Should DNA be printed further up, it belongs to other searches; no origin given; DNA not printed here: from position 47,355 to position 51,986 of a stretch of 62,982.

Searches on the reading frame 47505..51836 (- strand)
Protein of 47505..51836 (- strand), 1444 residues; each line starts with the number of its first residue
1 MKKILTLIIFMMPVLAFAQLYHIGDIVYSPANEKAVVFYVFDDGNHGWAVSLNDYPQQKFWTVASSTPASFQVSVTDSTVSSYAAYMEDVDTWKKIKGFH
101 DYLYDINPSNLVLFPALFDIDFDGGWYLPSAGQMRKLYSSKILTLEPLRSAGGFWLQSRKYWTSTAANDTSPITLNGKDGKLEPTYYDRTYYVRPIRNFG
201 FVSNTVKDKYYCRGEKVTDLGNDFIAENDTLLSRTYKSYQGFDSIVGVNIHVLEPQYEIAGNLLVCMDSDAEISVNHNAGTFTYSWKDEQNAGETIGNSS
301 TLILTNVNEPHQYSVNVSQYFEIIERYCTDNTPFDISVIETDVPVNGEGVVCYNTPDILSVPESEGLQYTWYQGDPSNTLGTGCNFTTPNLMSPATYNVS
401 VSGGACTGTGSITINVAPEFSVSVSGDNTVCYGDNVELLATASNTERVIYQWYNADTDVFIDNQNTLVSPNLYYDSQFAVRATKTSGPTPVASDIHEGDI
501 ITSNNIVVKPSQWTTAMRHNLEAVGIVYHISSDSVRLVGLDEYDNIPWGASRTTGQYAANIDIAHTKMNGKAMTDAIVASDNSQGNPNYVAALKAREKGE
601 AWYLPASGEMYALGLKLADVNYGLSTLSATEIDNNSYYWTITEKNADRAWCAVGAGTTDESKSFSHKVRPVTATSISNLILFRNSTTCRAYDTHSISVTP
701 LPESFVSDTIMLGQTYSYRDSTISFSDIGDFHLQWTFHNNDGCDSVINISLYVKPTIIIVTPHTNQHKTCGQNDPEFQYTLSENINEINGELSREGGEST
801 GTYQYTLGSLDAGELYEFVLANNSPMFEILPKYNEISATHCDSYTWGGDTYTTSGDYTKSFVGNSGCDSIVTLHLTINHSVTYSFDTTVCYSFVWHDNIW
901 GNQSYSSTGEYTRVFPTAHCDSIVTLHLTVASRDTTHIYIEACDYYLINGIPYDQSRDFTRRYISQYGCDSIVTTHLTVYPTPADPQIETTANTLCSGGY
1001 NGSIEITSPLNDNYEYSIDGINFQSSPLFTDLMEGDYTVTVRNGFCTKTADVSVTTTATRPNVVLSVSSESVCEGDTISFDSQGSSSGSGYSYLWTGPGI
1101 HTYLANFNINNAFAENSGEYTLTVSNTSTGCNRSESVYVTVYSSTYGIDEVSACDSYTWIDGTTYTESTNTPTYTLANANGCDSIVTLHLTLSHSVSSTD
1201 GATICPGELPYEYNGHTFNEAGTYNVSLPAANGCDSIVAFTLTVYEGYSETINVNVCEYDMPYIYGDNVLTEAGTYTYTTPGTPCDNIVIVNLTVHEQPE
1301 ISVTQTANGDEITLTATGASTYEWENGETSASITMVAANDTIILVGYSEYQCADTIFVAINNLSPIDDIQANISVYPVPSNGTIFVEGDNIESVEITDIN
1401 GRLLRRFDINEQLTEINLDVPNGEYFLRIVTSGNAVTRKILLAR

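Call 105: search_protein_families(library=pfam, proteins=[window:47505-51836:-], max_evalue=0.001)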
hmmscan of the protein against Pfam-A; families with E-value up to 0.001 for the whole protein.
window:47505-51836:- (1444 aa): 6 families
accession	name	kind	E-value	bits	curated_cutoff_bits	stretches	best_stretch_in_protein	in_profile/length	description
PF19081.6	Ig_7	-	9.9e-10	39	27.3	2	347-418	8-84/84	Ig-like domain CHU_C associated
PF18962.6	Por_Secre_tail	-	3.2e-07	31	27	1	1375-1441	1-74/75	Secretion system C-terminal sorting domain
PF18676.6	MBG_2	-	3.7e-07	31.1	25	1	759-823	2-69/72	MBG domain (YGX type)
PF13927.12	Ig_3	-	5e-07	30.6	30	0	1061-1126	2-78/78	Immunoglobulin domain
PF07603.17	Lcl_C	-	6.5e-06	26.9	34.9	0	588-671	29-116/117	Lcl C-terminal domain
PF13895.12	Ig_2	-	0.00012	22.7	27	0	1063-1141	2-79/79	Immunoglobulin domain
